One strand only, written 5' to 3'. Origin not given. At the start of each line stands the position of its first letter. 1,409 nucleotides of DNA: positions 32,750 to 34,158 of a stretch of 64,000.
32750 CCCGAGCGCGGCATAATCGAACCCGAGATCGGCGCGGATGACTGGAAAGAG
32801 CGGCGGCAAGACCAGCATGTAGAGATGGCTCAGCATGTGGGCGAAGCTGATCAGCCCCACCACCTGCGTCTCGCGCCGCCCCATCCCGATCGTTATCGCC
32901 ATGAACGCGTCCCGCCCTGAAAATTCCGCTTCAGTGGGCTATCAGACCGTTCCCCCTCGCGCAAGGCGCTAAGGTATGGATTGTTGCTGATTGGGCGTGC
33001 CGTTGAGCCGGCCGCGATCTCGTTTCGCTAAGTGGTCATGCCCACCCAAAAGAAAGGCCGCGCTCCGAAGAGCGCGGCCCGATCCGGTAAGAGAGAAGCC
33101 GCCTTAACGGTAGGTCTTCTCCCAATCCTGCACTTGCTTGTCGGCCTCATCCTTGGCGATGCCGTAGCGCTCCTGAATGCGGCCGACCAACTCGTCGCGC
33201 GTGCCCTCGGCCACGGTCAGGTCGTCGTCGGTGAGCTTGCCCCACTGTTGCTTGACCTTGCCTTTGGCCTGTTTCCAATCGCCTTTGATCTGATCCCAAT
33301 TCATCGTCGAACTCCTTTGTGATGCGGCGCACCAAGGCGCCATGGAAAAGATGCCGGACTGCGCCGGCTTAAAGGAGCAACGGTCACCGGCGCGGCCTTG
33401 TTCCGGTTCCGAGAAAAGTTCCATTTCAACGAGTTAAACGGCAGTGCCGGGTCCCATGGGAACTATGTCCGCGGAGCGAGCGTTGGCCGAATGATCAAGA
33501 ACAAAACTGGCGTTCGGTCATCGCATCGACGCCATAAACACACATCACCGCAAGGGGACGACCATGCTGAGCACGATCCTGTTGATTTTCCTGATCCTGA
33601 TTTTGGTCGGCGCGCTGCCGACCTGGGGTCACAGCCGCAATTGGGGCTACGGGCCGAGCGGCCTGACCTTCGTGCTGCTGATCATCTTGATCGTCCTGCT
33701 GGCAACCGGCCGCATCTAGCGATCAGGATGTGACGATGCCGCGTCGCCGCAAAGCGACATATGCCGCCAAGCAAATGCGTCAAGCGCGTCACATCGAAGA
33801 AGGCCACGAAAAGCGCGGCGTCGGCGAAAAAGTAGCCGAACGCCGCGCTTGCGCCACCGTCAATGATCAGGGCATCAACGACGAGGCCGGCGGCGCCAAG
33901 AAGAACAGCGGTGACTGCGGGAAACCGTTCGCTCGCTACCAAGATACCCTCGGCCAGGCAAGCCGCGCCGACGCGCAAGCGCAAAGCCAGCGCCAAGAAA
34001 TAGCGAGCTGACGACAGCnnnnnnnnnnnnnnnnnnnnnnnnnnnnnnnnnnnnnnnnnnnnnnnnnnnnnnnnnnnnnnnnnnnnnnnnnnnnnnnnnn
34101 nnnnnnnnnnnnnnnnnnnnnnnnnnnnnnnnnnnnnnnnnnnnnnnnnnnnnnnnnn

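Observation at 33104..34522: General-stress mini-island with back-to-back EcfG-type promoter motifs (CsbD divergent from a DUF3309 / small ORF / DUF421 operon)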

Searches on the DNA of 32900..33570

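Call 74: search_rna_families(source=window, start=32900, end=33570, threshold=evalue, max_evalue=1)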
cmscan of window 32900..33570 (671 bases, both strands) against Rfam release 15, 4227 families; matches with E-value up to 1: 3.
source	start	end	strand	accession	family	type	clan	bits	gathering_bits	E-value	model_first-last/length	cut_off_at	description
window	33050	33123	-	RF02589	Spy779816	Gene; sRNA;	-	24.6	67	0.12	1-88/88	no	S. pyogenes small RNA 779816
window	33050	33117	-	RF02784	SorX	Gene; sRNA;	-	19.8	46.6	0.035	1-73/73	no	Singlet oxygen resistance RNA X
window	33048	33122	-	RF02651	SorY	Gene; sRNA;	-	18.4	111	0.32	1-83/83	no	Singlet oxygen resistance RNA Y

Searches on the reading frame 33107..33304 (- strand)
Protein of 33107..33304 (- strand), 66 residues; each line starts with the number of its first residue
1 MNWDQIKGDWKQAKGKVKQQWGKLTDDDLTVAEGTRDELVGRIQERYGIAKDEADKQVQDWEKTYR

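Call 4: search_protein_families(library=pfam, proteins=[window:33107-33304:-], max_evalue=0.1)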
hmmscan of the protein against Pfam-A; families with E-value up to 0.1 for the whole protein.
window:33107-33304:- (66 aa): 2 families
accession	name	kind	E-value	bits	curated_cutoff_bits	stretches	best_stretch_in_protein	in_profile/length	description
PF05532.17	CsbD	-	1.1e-21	76.9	40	1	4-55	1-52/53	CsbD-like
PF05402.18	PqqD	-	0.021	15.6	23.4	1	33-60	28-56/67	Coenzyme PQQ synthesis protein D (PqqD)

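Call 6: search_protein_families(library=ncbifam, proteins=[window:33107-33304:-], max_evalue=1)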
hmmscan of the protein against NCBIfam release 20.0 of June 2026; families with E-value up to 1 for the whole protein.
window:33107-33304:- (66 aa): 3 families
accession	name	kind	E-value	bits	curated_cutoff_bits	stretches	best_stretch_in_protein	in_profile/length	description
NF007748.0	PRK10428.1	equivalog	9e-31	105.7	113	1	1-64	1-64/69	hypothetical protein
NF050175.1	MBP-1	equivalog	0.0024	18.1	80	1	4-42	10-48/78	microaggregate-binding protein 1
NF010166.0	PRK13646.1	equivalog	0.11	11.8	458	1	14-57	54-97/286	energy-coupling factor transporter ATPase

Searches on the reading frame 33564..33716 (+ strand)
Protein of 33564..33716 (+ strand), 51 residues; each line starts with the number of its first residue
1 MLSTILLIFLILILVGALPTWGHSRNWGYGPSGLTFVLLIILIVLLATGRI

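Call 4: search_protein_families(library=pfam, proteins=[window:33564-33716:+], max_evalue=0.1)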
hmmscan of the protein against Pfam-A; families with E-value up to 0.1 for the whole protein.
window:33564-33716:+ (51 aa): 1 family
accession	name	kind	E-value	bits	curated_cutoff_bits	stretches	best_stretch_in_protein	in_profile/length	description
PF11752.14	DUF3309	-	5.4e-21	74.9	22.3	1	2-51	1-50/50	Protein of unknown function (DUF3309)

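Call 6: search_protein_families(library=ncbifam, proteins=[window:33564-33716:+], max_evalue=1)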
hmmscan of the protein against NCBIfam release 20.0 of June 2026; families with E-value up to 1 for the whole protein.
window:33564-33716:+ (51 aa): 1 family
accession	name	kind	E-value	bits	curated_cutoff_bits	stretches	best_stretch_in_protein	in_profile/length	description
NF047942.1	TatA_Rickett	exception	0.6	9.8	90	1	29-50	3-23/45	twin-arginine translocase TatA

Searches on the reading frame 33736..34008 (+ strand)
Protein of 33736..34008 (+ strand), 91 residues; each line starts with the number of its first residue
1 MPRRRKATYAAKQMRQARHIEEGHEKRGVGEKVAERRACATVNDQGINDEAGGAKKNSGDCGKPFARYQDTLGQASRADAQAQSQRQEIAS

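Call 4: search_protein_families(library=pfam, proteins=[window:33736-34008:+], max_evalue=0.1)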
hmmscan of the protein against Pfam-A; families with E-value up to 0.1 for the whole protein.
window:33736-34008:+ (91 aa): 0 families

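Call 6: search_protein_families(library=ncbifam, proteins=[window:33736-34008:+], max_evalue=1)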
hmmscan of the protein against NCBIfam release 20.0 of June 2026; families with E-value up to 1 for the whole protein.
window:33736-34008:+ (91 aa): 0 families

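Call 7: find_homologous_proteins(query=window:33736-34008:+, max_evalue=0.01)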
Query window:33736-34008:+ (91 aa): 2 proteins with E <= 0.01 among 3 candidates.
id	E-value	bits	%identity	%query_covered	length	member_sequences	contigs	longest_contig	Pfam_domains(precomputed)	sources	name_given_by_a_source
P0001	6.1e-48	178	97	100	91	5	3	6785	-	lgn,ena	-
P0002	9.7e-16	76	72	63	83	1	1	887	-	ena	-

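Call 11: find_encoding_contigs(protein=P0001, flank=5000, max_places=6)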
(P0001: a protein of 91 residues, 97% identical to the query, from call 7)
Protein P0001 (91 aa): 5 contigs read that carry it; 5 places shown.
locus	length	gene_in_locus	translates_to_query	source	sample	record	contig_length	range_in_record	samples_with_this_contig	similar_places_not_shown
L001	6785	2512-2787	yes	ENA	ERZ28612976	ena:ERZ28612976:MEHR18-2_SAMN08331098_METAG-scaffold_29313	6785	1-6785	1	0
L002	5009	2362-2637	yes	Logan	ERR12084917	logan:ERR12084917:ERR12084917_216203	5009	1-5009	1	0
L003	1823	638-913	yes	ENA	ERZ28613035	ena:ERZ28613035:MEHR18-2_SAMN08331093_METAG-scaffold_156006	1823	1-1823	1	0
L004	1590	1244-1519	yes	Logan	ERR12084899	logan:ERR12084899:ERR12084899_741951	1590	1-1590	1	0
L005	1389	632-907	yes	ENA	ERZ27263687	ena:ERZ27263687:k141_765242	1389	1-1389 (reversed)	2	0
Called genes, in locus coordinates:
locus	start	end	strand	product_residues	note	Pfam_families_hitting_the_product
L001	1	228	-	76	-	?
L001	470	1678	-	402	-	PF07690:MFS_1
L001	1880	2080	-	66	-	PF05532:CsbD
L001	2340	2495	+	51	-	PF11752:DUF3309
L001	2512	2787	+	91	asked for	-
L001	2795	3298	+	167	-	PF04239:DUF421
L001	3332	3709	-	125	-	PF03692:CxxCxxCC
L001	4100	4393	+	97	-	-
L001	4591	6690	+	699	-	PF01970:TctA, PF07331:TctB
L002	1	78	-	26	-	?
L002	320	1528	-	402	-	PF07690:MFS_1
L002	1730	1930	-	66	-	PF05532:CsbD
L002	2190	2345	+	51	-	PF11752:DUF3309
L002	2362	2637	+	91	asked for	-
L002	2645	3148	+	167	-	PF04239:DUF421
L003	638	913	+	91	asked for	-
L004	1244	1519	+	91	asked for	-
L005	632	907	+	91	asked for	-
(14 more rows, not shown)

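Call 19: search_protein_representatives(protein=window:33736-34008:+)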
Query: 91 residues. Proteins with E-value up to 0.001 (for the whole library): 672; up to 1e-10: 2; up to 1e-30: 1. The best 150 are listed.
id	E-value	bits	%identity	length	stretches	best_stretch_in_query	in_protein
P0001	1.9e-48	178.1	97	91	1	1-91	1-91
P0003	8.6e-11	58.2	65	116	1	1-65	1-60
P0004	1.2e-09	54.6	60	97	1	1-67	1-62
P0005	1.4e-09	54.4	60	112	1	1-68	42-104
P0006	2.1e-09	53.8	65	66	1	1-46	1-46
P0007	2.3e-09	53.7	52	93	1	1-60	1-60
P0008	2.7e-09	53.4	51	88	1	1-70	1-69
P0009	4.1e-09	52.9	61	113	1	1-62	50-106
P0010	4.3e-09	52.8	56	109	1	1-59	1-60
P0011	4.4e-09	52.8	61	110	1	1-66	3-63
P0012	5.4e-09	52.5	61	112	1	1-67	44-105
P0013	5.5e-09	52.5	57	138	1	1-68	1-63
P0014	6.2e-09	52.3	60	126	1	1-63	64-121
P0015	8.4e-09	51.9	61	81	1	1-56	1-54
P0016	8.8e-09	51.8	65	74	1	1-57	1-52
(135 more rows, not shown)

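Call 22: search_protein_families(library=pfam, proteins=[P0003, P0013, P0005], max_evalue=1)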
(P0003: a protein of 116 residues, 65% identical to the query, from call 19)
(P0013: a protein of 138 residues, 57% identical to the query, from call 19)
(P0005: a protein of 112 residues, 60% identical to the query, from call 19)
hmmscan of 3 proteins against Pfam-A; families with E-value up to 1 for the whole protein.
P0003 (116 aa): 1 family
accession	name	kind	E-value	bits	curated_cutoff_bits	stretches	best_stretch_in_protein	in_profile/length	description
PF04239.17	DUF421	-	8.6e-17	61.2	23.6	1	57-115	12-70/129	YetF C-terminal domain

P0013 (138 aa): 0 families

P0005 (112 aa): 0 families

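Call 24: search_protein_families(library=ncbifam, proteins=[P0010, P0013, P0004], max_evalue=1)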
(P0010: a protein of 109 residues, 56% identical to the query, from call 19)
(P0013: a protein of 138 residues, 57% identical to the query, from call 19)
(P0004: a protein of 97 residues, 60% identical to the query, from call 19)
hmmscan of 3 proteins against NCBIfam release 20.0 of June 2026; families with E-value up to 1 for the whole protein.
P0010 (109 aa): 0 families

P0013 (138 aa): 0 families

P0004 (97 aa): 1 family
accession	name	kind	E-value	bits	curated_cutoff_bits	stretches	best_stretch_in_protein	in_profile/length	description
NF006916.0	PRK09407.1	equivalog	0.039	12.6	521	1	12-58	430-476/526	succinic semialdehyde dehydrogenase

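Call 77: find_encoding_contigs(protein=P0003, flank=3000, max_places=3)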
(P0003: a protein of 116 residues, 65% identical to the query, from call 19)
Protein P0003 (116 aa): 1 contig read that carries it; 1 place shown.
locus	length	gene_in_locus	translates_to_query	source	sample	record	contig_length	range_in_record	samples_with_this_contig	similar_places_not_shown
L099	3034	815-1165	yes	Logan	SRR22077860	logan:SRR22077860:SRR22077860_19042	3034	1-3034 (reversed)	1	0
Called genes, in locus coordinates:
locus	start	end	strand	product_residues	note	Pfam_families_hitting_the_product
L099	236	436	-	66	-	PF05532:CsbD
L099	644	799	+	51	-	-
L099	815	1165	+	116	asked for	PF04239:DUF421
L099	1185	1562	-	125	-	PF03692:CxxCxxCC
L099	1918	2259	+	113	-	-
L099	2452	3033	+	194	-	?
